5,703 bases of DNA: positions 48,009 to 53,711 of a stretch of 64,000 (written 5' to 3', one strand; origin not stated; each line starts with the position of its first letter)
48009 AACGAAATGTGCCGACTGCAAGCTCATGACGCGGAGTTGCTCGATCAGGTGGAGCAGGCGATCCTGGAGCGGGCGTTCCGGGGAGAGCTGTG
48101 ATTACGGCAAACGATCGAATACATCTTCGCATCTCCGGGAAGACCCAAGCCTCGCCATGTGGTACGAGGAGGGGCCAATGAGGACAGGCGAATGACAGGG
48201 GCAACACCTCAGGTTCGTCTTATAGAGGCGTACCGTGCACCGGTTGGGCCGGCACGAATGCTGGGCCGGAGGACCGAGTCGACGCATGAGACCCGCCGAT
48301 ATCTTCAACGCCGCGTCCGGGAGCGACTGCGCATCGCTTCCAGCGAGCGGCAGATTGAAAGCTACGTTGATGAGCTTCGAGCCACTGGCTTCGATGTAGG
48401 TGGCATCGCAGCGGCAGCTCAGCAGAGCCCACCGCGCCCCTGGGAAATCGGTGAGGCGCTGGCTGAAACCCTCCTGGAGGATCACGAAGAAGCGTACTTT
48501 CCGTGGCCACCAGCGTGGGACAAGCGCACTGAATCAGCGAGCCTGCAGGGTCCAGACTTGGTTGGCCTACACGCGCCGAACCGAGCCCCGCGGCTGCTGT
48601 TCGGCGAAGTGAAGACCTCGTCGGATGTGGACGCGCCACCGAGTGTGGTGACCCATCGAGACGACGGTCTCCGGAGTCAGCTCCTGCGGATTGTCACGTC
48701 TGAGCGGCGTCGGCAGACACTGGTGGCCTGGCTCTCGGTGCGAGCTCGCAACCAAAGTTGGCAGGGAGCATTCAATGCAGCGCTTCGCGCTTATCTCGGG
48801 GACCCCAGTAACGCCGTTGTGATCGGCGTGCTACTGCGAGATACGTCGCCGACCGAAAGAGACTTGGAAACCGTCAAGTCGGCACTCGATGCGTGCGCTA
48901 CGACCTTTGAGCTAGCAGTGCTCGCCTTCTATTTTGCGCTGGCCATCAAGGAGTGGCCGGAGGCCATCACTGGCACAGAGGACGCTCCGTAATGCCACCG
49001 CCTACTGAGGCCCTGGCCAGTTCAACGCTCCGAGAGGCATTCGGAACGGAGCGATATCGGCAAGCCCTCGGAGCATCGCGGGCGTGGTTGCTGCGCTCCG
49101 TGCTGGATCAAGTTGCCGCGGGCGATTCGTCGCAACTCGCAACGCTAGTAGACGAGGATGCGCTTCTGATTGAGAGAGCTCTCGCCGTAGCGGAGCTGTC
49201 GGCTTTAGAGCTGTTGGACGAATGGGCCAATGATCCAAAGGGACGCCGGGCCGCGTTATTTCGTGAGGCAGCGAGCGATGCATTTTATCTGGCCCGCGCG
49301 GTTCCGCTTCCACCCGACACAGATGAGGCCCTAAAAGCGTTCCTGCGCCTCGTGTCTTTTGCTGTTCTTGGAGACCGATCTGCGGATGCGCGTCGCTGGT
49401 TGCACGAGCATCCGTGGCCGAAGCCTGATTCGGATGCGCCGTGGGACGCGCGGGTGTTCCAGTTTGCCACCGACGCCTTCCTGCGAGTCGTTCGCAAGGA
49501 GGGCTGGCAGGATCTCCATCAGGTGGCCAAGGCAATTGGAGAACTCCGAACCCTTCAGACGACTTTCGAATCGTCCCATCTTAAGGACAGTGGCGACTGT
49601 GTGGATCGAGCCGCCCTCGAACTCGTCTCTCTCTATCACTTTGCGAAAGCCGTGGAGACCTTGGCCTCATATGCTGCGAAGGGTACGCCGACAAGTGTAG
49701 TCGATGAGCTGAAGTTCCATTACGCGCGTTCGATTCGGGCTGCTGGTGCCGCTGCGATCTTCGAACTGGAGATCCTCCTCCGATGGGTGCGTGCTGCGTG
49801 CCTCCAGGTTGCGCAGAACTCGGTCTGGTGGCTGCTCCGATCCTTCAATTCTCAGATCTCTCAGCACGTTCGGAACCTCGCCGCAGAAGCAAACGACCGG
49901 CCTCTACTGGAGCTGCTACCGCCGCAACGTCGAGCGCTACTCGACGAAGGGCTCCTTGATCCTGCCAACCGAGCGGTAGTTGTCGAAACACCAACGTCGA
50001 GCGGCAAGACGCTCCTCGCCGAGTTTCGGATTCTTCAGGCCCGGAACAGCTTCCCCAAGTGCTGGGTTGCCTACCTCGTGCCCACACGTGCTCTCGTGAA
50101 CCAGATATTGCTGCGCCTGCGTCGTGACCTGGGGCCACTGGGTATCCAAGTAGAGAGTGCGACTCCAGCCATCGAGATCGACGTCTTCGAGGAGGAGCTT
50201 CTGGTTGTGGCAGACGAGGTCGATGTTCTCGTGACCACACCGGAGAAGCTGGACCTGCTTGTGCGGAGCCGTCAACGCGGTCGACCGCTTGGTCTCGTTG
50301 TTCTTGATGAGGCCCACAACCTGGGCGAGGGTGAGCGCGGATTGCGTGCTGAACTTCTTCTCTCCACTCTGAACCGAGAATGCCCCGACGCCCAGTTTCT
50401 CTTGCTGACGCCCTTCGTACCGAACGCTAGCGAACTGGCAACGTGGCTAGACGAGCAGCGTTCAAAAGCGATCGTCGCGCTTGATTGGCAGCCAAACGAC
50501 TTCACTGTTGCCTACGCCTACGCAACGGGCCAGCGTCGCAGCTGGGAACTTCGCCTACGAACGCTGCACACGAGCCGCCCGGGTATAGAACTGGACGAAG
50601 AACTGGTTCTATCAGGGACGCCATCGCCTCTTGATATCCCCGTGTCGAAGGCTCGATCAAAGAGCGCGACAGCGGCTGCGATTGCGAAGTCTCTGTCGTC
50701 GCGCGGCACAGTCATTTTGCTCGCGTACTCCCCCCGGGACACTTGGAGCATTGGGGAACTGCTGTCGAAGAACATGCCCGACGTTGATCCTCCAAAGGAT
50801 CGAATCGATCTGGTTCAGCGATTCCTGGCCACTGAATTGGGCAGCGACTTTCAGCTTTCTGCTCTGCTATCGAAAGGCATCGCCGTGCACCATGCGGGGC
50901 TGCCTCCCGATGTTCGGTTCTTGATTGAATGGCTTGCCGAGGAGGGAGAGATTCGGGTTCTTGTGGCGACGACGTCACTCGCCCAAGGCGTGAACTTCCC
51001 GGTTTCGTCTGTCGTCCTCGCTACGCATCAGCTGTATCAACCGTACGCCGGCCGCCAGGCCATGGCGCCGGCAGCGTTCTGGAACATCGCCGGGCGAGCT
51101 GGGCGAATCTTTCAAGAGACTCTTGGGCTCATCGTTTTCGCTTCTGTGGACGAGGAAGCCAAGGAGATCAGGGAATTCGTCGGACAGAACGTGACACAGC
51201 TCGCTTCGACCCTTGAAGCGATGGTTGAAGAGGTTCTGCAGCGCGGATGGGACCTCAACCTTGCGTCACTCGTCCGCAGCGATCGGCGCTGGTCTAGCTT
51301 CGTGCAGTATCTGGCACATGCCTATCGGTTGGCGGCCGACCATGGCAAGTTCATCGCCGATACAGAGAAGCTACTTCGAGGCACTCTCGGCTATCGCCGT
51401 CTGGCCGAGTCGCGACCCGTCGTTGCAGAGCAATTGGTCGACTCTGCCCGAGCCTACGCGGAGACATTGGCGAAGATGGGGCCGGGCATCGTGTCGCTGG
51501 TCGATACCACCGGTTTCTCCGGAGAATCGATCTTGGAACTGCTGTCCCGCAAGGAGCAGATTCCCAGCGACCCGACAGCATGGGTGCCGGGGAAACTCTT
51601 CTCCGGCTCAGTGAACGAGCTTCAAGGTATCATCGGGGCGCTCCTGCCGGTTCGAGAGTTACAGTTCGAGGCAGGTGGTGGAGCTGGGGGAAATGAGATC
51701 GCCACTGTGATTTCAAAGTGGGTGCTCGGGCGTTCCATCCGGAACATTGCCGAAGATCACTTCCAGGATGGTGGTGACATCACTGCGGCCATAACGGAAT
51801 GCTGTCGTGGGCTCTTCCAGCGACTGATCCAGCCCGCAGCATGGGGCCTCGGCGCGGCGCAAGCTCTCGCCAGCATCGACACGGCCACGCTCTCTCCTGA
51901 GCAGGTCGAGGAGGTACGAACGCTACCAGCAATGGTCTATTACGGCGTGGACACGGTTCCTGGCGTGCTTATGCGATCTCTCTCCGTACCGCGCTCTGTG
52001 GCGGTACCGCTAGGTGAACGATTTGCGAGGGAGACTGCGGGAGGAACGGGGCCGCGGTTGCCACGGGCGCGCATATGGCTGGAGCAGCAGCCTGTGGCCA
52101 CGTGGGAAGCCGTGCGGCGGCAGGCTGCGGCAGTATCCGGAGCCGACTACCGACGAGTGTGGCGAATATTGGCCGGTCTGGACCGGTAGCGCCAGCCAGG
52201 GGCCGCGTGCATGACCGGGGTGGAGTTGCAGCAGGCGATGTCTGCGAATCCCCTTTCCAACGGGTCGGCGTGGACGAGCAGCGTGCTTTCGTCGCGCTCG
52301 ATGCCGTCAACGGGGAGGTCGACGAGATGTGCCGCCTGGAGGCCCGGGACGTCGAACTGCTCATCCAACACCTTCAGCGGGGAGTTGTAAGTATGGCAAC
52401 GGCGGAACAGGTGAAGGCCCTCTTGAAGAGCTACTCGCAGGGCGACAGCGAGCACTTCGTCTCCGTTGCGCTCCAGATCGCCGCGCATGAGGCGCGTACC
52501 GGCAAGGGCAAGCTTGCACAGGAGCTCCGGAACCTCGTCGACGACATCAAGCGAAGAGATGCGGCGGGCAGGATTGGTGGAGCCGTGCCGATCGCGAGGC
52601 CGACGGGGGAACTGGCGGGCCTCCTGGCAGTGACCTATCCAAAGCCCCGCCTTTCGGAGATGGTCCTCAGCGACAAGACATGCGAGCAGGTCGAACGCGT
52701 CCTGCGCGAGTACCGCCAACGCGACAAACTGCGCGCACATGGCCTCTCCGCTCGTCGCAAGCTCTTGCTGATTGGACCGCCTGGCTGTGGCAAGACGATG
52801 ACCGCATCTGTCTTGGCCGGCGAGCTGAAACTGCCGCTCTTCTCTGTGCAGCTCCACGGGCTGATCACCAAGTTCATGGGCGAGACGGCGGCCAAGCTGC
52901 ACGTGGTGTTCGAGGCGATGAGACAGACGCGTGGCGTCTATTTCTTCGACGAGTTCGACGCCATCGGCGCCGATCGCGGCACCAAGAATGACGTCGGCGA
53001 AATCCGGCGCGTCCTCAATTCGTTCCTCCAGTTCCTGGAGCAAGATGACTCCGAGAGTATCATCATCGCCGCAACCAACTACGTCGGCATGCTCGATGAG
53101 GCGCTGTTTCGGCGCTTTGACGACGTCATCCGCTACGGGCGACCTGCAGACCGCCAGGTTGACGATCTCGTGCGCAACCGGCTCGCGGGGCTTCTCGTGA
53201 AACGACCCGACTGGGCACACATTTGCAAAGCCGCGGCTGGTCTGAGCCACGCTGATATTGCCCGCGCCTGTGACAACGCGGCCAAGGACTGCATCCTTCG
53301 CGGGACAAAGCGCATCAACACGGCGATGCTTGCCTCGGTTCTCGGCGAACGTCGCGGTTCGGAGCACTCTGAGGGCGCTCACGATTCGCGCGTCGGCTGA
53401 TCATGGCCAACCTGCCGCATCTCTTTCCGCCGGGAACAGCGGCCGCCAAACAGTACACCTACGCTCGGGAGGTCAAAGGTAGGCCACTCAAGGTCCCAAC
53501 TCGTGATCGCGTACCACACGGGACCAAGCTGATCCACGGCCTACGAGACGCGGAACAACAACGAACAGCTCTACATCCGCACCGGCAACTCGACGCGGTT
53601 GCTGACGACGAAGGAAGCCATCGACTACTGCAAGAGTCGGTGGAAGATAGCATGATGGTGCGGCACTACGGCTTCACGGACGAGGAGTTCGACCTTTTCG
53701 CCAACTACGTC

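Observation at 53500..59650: Second cassette array bounded by 3-prime fragments of an AlbA_2 (Schlafen-like) gene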

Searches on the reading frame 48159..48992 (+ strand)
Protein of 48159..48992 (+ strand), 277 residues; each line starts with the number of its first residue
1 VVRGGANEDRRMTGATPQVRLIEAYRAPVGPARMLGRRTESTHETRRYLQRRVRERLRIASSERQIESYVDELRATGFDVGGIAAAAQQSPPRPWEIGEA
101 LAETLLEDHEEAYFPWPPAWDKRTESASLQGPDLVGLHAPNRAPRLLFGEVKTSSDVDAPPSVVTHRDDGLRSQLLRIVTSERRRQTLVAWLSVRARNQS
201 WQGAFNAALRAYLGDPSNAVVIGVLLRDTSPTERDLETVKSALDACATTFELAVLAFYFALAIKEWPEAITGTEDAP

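Call 11: search_protein_families(library=pfam, max_evalue=0.01, proteins=[window:48159-48992:+])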
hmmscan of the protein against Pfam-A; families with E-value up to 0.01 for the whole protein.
window:48159-48992:+ (277 aa): 0 families

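Call 52: search_protein_families(library=padloc, proteins=[window:48159-48992:+], max_evalue=0.001)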
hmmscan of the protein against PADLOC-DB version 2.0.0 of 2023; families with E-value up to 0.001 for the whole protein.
window:48159-48992:+ (277 aa): 3 families
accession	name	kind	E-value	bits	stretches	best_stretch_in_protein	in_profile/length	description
PDLC04527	PDC-M23A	-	3.9e-61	204.6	1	25-273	10-261/263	-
PDLC04529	PDC-M23A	-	6.4e-61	203.7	1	22-270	7-257/265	-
PDLC04528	PDC-M23A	-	1.2e-50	170.6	1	39-273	28-261/265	-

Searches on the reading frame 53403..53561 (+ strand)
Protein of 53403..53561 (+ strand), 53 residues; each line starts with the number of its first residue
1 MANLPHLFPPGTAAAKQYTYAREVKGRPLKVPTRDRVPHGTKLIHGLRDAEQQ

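Call 58: search_protein_families(library=padloc, proteins=[window:53403-53561:+], max_evalue=1)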
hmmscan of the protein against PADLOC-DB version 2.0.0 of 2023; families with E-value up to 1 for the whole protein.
window:53403-53561:+ (53 aa): 0 families

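Call 67: search_protein_representatives(protein=window:53403-53561:+)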
Query: 53 residues. Proteins with E-value up to 0.001 (for the whole library): 11; up to 1e-10: 1; up to 1e-30: 0. The best 11 are listed.
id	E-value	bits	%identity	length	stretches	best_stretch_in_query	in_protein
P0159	2.8e-28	111.6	100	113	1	1-53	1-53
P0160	2.0e-09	52.9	41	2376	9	2-35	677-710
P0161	2.3e-07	46.5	51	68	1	2-52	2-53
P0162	2.4e-07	46.4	56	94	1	2-53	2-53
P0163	2.4e-07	46.4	50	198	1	2-53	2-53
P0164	3.0e-06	43.0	51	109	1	3-53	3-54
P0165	2.7e-05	40.0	47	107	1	3-47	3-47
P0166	1.4e-04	37.8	48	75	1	1-53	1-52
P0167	4.9e-04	36.1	52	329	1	3-50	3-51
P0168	7.8e-04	35.5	45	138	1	1-51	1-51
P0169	9.4e-04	35.2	49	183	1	1-53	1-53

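Call 68: search_protein_families(library=pfam, proteins=[P0167, P0163, P0169, P0168, P0164], max_evalue=0.01)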
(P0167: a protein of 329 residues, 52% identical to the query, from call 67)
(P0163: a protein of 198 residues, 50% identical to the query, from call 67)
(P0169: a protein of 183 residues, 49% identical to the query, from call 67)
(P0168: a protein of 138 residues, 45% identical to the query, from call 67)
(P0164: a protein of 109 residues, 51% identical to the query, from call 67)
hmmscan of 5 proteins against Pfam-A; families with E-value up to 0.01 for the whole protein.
P0167 (329 aa): 0 families

P0163 (198 aa): 0 families

P0169 (183 aa): 0 families

P0168 (138 aa): 0 families

P0164 (109 aa): 0 families

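Call 69: search_protein_families(library=padloc, proteins=[P0167, P0163, P0169], max_evalue=0.01)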
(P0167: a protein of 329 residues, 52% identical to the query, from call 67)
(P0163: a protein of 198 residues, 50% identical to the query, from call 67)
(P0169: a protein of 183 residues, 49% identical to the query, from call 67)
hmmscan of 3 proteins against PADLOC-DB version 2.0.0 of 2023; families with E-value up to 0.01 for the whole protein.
P0167 (329 aa): 1 family
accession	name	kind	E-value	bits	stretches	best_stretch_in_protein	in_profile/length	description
PDLC02198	IetS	-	0.00018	17.6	1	176-323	648-783/795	-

P0163 (198 aa): 0 families

P0169 (183 aa): 0 families
